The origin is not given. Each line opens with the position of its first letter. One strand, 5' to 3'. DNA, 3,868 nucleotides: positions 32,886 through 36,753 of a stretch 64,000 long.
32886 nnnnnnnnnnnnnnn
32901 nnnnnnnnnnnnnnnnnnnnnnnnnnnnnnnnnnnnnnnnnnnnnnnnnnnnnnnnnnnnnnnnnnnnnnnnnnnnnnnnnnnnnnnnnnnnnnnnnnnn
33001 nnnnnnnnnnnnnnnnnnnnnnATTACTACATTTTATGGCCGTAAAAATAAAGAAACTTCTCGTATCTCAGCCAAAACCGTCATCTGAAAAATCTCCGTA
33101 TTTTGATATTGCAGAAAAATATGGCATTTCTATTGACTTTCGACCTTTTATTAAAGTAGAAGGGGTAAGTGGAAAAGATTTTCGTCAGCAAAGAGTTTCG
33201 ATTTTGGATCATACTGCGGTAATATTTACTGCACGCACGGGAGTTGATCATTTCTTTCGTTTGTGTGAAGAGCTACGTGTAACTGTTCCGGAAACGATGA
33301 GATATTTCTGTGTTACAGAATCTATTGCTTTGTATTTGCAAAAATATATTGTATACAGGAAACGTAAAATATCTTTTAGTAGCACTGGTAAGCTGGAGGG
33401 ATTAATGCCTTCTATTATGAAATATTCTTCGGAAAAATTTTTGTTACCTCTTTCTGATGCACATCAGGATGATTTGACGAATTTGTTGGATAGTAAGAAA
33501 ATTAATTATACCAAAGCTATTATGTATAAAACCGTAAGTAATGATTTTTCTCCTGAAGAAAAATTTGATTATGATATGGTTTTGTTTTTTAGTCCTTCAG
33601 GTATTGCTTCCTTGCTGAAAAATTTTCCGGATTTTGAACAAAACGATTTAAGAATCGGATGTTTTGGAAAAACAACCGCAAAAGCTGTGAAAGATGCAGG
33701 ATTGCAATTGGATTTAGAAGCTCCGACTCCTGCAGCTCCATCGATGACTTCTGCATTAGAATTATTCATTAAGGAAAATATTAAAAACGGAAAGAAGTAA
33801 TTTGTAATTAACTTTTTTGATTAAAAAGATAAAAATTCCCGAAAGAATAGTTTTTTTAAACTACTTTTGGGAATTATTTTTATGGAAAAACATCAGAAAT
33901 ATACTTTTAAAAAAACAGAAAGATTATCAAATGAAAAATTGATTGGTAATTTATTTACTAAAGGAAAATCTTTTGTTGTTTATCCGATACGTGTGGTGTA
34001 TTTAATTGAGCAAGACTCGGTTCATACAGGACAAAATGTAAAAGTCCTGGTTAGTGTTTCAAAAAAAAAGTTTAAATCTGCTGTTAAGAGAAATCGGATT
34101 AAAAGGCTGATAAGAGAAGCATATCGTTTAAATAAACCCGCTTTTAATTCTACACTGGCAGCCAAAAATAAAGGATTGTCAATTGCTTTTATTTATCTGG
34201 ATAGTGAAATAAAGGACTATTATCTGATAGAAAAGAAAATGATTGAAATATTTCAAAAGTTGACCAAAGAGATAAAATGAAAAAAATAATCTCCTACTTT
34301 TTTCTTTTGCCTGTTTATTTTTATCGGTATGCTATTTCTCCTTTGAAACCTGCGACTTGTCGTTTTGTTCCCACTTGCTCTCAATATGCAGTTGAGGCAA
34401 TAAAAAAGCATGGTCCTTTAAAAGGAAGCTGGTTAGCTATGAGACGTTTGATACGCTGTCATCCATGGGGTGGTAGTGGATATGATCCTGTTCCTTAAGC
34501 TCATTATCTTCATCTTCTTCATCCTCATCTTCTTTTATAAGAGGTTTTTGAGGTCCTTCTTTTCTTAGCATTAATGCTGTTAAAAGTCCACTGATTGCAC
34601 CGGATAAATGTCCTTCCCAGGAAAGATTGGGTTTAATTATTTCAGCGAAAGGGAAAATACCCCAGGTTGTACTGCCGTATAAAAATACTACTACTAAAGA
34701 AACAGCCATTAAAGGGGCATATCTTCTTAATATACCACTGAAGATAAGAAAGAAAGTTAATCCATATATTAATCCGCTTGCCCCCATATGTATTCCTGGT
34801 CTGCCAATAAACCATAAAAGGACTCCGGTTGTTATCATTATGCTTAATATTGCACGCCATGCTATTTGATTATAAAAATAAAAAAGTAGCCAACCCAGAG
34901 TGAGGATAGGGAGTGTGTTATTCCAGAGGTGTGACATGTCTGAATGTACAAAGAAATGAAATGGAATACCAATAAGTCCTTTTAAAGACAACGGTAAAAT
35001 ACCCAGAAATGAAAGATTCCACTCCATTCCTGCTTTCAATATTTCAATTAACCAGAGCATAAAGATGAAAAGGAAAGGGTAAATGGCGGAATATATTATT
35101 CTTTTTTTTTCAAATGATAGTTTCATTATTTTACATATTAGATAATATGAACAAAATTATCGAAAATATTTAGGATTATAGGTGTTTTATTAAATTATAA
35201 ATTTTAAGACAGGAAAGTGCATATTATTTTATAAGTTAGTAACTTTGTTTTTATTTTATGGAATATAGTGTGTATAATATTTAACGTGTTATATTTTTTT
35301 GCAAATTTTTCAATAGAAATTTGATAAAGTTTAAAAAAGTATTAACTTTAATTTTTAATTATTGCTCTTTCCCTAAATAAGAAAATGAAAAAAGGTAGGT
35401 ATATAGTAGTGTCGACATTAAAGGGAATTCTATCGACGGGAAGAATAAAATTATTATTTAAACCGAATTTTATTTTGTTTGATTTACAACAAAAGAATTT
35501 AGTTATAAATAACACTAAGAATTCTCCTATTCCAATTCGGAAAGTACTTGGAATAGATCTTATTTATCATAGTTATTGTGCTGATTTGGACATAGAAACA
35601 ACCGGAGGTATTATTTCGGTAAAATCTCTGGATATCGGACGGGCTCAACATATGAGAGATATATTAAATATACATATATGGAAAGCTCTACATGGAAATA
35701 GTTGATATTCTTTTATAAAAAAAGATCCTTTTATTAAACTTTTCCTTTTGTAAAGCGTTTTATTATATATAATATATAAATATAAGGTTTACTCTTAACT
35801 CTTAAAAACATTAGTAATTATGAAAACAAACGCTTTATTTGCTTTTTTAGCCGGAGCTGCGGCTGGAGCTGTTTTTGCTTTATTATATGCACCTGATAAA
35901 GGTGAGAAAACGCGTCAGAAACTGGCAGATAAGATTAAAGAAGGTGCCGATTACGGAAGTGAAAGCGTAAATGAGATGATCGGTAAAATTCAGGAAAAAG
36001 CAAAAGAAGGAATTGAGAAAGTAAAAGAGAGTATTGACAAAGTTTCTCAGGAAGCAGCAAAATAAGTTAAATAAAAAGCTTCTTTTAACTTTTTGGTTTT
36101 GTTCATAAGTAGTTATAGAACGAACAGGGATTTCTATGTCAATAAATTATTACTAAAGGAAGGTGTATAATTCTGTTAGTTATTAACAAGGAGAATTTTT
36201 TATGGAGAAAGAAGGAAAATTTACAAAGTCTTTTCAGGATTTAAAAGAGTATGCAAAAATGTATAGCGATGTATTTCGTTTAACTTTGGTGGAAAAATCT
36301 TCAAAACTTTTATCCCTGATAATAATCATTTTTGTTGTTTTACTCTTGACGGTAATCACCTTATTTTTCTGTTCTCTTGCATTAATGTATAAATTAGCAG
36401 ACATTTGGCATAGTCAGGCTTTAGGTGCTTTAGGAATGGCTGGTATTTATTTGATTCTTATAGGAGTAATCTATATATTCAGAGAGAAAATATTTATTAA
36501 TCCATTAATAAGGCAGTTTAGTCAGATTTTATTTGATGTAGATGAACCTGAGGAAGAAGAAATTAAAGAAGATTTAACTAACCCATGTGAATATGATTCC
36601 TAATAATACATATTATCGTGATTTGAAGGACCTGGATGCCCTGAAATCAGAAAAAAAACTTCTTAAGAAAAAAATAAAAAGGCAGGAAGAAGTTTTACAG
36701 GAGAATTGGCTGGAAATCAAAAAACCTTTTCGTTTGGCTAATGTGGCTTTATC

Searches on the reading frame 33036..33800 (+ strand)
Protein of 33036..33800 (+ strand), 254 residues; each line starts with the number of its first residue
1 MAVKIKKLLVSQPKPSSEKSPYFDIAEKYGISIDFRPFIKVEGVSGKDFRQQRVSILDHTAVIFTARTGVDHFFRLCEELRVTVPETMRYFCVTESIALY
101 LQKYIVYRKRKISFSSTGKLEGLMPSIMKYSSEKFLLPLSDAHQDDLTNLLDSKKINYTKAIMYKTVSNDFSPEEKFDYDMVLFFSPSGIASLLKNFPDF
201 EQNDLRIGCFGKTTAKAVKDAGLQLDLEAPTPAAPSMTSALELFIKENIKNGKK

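Call 14: search_protein_families(library=pfam, proteins=[window:33036-33800:+])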
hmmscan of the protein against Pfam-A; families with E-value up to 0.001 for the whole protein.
window:33036-33800:+ (254 aa): 1 family
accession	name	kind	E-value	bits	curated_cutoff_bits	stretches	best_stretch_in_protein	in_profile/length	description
PF02602.20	HEM4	-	5.3e-36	124.3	27.5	1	26-238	7-230/231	Uroporphyrinogen-III synthase HemD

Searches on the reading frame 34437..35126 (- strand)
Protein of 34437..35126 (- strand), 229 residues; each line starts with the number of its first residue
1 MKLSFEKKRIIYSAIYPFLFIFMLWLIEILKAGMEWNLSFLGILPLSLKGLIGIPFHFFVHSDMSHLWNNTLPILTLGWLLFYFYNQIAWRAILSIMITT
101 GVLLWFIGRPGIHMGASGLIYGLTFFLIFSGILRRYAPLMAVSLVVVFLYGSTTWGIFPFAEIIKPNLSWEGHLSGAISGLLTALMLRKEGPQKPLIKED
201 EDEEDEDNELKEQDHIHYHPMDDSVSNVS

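Call 28: search_protein_families(library=pfam, proteins=[window:34437-35126:-])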
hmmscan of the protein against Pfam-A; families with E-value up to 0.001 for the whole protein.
window:34437-35126:- (229 aa): 1 family
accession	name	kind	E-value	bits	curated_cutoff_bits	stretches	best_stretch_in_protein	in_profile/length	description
PF01694.28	Rhomboid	-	1.2e-12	48.7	22.6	1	55-189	8-142/143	Rhomboid domain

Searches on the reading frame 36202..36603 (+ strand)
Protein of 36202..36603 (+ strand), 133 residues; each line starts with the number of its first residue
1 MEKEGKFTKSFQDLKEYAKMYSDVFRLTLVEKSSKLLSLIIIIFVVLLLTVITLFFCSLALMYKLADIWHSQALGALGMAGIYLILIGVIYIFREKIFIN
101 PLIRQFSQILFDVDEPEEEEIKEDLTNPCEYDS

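Call 28: search_protein_families(library=pfam, proteins=[window:36202-36603:+])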
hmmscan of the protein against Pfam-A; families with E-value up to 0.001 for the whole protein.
window:36202-36603:+ (133 aa): 1 family
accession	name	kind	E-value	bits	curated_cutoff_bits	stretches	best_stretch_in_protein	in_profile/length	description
PF07332.16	Phage_holin_3_6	-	5.7e-06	26.8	28.4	1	24-91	21-87/116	Putative Actinobacterial Holin-X, holin superfamily III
